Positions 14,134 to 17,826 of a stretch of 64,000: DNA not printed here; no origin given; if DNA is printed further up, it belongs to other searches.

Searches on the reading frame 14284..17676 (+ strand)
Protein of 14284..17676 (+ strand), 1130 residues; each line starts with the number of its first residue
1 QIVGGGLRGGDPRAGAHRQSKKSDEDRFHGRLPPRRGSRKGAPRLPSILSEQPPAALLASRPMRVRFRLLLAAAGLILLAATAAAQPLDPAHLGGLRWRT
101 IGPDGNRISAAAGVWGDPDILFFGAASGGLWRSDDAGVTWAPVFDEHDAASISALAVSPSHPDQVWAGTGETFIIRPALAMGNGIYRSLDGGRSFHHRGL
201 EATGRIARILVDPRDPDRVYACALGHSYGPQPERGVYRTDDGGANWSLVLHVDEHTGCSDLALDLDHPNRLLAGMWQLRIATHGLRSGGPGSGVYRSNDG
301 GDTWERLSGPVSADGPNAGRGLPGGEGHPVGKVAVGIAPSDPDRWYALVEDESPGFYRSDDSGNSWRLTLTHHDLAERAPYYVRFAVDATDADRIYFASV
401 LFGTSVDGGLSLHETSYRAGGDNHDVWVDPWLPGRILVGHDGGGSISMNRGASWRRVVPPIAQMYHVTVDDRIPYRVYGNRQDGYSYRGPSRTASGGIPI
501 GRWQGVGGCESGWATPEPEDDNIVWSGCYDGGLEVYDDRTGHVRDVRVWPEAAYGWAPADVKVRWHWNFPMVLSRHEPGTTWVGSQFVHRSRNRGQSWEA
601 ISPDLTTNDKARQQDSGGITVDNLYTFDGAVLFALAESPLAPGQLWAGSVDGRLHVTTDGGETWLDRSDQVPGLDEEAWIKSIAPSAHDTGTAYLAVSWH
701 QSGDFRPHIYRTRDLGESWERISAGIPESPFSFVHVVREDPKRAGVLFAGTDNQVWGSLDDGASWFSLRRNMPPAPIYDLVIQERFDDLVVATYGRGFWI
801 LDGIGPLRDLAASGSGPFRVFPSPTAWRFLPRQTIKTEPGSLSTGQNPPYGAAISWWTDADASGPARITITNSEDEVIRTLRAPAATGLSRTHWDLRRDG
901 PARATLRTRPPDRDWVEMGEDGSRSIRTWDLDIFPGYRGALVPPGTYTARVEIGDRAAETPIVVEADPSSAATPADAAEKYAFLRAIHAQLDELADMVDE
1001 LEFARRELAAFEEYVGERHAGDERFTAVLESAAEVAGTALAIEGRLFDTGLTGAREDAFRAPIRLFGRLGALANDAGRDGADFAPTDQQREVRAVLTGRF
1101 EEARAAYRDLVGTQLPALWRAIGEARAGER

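Call 25: search_protein_families(library=pfam, proteins=[window:14284-17676:+], max_evalue=0.001)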
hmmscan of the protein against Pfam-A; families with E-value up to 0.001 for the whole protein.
window:14284-17676:+ (1130 aa): 2 families
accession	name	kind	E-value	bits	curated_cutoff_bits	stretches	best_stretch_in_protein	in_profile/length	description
PF15902.12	Sortilin-Vps10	-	4.3e-20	72.4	33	2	130-251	3-114/446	Sortilin, neurotensin receptor 3,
PF02012.26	BNR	-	9.4e-09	34.4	27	0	295-306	1-12/12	BNR/Asp-box repeat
